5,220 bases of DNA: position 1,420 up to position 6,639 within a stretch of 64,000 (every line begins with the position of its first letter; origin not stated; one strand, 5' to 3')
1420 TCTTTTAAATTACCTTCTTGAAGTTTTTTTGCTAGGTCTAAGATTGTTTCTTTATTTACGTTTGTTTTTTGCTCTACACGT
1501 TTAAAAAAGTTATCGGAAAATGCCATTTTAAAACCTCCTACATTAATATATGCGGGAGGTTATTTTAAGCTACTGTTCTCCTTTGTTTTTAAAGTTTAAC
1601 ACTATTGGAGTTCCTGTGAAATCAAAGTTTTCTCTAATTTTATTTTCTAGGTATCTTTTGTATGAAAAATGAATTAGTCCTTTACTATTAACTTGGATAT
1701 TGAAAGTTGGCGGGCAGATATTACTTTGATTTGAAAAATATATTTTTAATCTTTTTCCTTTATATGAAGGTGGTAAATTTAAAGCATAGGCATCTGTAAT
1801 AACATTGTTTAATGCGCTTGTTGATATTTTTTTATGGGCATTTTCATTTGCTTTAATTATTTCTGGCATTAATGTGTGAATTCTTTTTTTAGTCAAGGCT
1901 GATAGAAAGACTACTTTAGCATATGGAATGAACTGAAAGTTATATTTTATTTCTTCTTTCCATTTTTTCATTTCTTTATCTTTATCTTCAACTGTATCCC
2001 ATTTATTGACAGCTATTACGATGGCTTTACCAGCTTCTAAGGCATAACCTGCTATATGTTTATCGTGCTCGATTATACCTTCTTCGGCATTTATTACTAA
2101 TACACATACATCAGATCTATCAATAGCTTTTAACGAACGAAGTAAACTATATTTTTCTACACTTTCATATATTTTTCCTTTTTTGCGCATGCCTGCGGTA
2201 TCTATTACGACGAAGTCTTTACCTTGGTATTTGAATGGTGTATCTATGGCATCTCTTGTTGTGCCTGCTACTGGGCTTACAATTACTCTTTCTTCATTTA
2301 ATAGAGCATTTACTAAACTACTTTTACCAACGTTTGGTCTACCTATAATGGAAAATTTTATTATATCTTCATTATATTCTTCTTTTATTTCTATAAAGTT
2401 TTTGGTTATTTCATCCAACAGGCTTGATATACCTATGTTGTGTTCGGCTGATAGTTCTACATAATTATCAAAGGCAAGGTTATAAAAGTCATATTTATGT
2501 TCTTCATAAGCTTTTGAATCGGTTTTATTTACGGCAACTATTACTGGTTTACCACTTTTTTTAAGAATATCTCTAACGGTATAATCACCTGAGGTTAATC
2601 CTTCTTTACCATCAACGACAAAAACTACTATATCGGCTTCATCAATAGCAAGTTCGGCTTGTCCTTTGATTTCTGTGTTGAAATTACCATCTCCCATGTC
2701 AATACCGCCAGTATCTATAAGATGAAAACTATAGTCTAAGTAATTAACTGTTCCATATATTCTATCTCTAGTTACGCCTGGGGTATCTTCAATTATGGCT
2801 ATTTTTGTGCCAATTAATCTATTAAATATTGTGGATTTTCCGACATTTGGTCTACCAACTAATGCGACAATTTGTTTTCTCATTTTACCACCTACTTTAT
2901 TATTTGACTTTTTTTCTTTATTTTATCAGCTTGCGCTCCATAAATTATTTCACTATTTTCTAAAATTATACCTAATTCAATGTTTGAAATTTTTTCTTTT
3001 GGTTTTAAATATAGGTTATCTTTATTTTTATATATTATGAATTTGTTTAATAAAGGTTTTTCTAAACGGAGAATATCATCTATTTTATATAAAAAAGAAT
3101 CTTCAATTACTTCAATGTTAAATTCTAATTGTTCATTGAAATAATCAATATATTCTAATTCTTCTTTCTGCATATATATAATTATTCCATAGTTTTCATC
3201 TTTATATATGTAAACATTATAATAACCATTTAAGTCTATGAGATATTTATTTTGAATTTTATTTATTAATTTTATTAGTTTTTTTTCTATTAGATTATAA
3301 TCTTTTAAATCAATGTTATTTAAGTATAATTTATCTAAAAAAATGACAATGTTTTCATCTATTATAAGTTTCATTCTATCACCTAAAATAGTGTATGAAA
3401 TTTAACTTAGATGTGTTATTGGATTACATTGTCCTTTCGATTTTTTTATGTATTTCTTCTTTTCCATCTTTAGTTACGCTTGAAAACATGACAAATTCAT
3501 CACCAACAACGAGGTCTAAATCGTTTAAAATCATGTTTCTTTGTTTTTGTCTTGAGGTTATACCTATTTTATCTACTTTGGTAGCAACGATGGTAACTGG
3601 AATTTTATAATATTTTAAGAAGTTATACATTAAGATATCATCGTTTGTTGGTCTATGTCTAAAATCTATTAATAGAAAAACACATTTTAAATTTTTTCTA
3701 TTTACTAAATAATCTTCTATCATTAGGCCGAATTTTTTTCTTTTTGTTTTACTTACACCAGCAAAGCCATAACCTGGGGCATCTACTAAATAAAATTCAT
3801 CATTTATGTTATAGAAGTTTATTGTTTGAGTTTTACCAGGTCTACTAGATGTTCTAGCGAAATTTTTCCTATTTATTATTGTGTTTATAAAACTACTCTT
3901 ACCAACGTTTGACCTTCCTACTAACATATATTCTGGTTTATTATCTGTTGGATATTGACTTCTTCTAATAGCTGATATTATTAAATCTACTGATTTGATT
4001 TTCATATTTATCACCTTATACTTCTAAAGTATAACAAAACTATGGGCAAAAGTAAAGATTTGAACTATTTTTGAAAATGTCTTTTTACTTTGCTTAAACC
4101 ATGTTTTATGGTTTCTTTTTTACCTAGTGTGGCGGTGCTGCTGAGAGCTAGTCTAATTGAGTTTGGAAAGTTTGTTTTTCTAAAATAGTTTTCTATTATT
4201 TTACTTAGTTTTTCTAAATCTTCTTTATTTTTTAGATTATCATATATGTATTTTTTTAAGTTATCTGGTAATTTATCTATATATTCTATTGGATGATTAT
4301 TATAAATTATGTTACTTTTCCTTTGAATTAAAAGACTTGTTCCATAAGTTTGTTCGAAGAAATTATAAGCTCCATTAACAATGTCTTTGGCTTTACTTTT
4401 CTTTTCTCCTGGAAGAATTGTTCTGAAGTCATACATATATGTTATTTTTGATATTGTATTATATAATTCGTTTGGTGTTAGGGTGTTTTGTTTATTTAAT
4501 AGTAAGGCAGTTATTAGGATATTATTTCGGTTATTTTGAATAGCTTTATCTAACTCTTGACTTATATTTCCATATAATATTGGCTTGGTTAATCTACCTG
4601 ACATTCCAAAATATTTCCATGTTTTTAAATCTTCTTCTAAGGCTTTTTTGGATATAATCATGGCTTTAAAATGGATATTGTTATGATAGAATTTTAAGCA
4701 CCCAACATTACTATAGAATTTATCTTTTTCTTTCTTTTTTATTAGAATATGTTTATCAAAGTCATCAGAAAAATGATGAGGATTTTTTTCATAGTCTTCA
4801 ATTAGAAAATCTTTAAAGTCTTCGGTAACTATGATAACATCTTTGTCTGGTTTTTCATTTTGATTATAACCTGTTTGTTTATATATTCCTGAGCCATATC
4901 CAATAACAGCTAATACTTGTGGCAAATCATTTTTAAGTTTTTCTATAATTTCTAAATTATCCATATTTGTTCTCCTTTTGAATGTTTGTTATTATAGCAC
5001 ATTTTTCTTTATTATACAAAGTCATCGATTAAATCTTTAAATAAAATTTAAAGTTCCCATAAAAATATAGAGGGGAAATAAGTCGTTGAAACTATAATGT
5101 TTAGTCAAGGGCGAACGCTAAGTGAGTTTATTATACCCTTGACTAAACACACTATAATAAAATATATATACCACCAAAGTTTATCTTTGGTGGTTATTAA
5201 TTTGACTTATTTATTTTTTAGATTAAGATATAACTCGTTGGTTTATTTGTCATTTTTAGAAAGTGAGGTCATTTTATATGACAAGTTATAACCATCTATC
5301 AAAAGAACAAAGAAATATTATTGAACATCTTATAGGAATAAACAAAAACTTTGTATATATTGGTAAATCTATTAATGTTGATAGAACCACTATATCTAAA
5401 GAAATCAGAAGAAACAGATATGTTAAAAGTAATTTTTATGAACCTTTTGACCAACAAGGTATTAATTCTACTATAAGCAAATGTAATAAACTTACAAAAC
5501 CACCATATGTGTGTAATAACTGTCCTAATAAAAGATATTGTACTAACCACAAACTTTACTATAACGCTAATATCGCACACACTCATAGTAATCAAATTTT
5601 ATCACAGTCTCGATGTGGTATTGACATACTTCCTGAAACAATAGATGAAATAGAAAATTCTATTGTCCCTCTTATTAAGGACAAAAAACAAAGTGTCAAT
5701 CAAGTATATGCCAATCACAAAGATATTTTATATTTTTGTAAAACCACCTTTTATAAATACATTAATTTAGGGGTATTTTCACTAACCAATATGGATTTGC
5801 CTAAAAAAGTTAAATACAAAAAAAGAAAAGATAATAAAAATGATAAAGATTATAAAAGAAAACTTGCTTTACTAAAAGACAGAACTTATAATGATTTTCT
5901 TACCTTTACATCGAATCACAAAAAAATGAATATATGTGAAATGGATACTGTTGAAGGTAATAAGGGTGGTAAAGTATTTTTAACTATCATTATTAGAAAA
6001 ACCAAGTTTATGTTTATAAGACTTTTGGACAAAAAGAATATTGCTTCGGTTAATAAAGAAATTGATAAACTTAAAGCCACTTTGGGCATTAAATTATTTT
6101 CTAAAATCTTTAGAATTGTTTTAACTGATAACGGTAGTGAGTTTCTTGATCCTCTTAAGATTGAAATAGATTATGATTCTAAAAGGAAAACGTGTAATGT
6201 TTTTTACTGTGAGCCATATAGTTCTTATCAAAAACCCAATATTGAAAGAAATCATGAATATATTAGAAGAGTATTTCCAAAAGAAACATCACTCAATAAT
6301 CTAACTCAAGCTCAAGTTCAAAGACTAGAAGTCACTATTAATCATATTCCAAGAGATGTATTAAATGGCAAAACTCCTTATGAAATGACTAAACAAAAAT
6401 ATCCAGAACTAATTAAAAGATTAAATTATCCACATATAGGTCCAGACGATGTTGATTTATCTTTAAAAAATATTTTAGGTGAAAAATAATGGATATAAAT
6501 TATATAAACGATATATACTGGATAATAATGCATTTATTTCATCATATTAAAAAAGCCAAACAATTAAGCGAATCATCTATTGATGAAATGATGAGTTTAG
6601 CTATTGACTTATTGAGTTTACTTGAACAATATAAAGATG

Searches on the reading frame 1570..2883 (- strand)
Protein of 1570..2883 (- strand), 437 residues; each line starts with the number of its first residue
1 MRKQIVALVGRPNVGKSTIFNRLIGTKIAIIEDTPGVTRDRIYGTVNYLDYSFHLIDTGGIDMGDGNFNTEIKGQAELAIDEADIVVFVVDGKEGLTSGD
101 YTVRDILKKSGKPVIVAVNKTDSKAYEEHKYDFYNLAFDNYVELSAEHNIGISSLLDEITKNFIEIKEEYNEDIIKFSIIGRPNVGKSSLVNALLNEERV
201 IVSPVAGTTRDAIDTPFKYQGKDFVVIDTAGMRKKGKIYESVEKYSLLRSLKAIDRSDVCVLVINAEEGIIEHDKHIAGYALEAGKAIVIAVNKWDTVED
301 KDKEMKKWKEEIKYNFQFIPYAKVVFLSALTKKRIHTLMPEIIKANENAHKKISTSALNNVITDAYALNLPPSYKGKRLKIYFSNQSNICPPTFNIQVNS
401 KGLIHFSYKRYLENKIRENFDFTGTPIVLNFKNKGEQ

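Call 42: search_protein_families(library=ncbifam, proteins=[window:1570-2883:-], max_evalue=1e-10)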
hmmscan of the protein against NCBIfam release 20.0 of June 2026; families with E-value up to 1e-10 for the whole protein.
window:1570-2883:- (437 aa): 22 families
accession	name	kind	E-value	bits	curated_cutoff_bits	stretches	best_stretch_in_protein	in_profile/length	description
TIGR03594.1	GTPase_EngA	equivalog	1.3e-169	564.9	306.7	1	5-432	2-432/432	ribosome biogenesis GTPase Der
NF002828.0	PRK03003.1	equivalog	1e-119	400.3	631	1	3-433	40-468/477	ribosome biogenesis GTPase Der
NF007071.0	PRK09518.1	equivalog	2.1e-119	400.1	953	1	5-432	273-698/706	bifunctional cytidylate kinase/GTPase Der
NF000908.1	PRK00089.1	equivalog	3.2e-63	213.7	237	2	2-175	2-179/291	GTPase Era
TIGR00231.1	small_GTP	domain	1.2e-54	184.6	42.5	2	5-159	5-162/164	GTP-binding protein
TIGR00436.1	era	equivalog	8e-52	176.3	116.25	2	6-175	3-175/270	GTPase Era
TIGR00450.1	mnmE_trmE_thdF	equivalog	8.7e-52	176.7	252.6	2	160-341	193-369/446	tRNA uridine-5-carboxymethylaminomethyl(34) synthesis GTPase MnmE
NF003661.0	PRK05291.1-3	equivalog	3.2e-51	175.1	380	2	175-355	217-379/448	tRNA uridine-5-carboxymethylaminomethyl(34) synthesis GTPase MnmE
TIGR03918.1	GTP_HydF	equivalog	1.9e-49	168.5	325.55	2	175-352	8-173/392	[FeFe] hydrogenase H-cluster maturation GTPase HydF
TIGR03596.1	GTPase_YlqF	equivalog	3.4e-29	102.1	208.2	1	78-232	17-173/276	ribosome biogenesis GTPase YlqF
TIGR00437.1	feoB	equivalog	9.4e-27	93.9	315.65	2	10-174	1-165/594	ferrous iron transport protein B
TIGR03598.1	GTPase_YsxC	equivalog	5.4e-26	91.4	124.45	1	164-341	8-184/186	ribosome biogenesis GTP-binding protein YihA/YsxC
TIGR03156.1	GTP_HflX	equivalog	5.2e-18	65.1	216.75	0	5-162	191-350/351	GTPase HflX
TIGR03597.1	GTPase_YqeH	equivalog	6e-17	61.8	297.4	1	81-246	63-229/361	ribosome biogenesis GTPase YqeH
NF008955.0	PRK12297.1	equivalog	6.6e-16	58.2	406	0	178-356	163-338/429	GTPase ObgE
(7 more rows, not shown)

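Call 44: find_homologous_proteins(query=window:1570-2883:-, max_evalue=1e-100)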
Query window:1570-2883:- (437 aa): 8000 proteins with E <= 1e-100 among 8000 candidates; the best 120 are listed.
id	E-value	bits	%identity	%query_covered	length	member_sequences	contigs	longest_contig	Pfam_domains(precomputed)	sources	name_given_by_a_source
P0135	2.8e-286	967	100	100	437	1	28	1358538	PF01926.30,PF08477.20,PF00350.30,PF02421.25,PF00009.34,PF03193.23,PF14714.12,PF04548.23,PF00071.29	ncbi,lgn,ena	-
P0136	3.9e-286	967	100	100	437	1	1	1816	PF01926.30,PF00025.28,PF08477.20,PF00350.30,PF02421.25,PF00009.34,PF03193.23,PF14714.12,PF04548.23,PF00071.29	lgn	-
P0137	3.9e-286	967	100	100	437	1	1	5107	PF01926.30,PF08477.20,PF00350.30,PF02421.25,PF00009.34,PF03193.23,PF14714.12,PF04548.23,PF00071.29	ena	-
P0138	4.0e-286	967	100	100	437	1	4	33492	PF01926.30,PF00025.28,PF08477.20,PF00350.30,PF02421.25,PF00009.34,PF03193.23,PF14714.12,PF04548.23,PF00071.29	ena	-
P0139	9.6e-286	965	100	100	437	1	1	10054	PF01926.30,PF08477.20,PF00350.30,PF02421.25,PF00009.34,PF03193.23,PF14714.12,PF04548.23,PF00071.29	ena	-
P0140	1.3e-285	965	100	100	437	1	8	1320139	PF01926.30,PF08477.20,PF00350.30,PF02421.25,PF00009.34,PF03193.23,PF14714.12,PF04548.23,PF00071.29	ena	-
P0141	1.4e-285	965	100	100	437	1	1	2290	PF01926.30,PF08477.20,PF00350.30,PF02421.25,PF00009.34,PF03193.23,PF14714.12,PF04548.23,PF00071.29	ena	-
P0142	2.4e-285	964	100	100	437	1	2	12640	PF01926.30,PF08477.20,PF00350.30,PF02421.25,PF00009.34,PF03193.23,PF14714.12,PF04548.23,PF00071.29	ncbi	-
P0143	2.8e-285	964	100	100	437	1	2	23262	PF01926.30,PF00025.28,PF08477.20,PF00350.30,PF02421.25,PF00009.34,PF03193.23,PF14714.12,PF04548.23,PF00071.29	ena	-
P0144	3.9e-285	963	100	100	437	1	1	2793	PF01926.30,PF00025.28,PF08477.20,PF00350.30,PF02421.25,PF00009.34,PF03193.23,PF14714.12,PF04548.23,PF00071.29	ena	-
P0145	5.4e-285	963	99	100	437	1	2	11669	PF01926.30,PF00025.28,PF08477.20,PF00350.30,PF02421.25,PF00009.34,PF03193.23,PF14714.12,PF04548.23,PF00071.29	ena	-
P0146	6.4e-285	963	99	100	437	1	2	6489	PF01926.30,PF00025.28,PF08477.20,PF00350.30,PF02421.25,PF00009.34,PF03193.23,PF14714.12,PF04548.23,PF00071.29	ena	-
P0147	6.5e-285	963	99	100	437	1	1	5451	PF01926.30,PF00025.28,PF08477.20,PF00350.30,PF02421.25,PF00009.34,PF03193.23,PF14714.12,PF04548.23,PF00071.29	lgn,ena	-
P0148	8.9e-285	962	99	100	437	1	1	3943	PF01926.30,PF00025.28,PF08477.20,PF00350.30,PF02421.25,PF00009.34,PF03193.23,PF14714.12,PF04548.23,PF00071.29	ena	-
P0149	8.9e-285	962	99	100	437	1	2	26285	PF01926.30,PF00025.28,PF08477.20,PF00350.30,PF02421.25,PF00009.34,PF03193.23,PF14714.12,PF04548.23,PF00071.29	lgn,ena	-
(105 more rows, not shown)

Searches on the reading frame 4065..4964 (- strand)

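Call 73: search_protein_families(library=pfam, proteins=[window:4065-4964:-], max_evalue=0.000001)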
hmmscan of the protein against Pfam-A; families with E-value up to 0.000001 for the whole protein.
window:4065-4964:- (299 aa): 1 family
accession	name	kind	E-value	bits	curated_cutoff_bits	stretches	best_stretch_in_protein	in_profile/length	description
PF09139.17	Tam41_Mmp37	-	1.7e-34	120.1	24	1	12-277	6-291/322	Phosphatidate cytidylyltransferase, mitochondrial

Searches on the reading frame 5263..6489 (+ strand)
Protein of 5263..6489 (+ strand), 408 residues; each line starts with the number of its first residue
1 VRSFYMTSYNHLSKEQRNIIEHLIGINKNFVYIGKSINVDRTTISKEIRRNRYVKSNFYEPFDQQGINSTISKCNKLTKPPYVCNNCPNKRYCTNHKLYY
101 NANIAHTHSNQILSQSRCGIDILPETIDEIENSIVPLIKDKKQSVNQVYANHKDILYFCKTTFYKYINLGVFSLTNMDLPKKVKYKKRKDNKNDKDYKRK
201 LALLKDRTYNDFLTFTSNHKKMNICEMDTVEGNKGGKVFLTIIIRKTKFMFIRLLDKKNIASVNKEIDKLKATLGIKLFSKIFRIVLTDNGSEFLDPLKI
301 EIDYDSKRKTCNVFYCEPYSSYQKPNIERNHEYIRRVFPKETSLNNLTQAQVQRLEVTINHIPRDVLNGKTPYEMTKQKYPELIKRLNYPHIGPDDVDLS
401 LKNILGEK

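Call 73: search_protein_families(library=pfam, proteins=[window:5263-6489:+], max_evalue=0.000001)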
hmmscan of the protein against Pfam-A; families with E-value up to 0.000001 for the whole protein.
window:5263-6489:+ (408 aa): 1 family
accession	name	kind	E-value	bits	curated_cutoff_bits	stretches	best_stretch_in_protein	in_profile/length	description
PF13936.12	HTH_38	-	1.2e-09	38.2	27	1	8-51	1-44/44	Helix-turn-helix domain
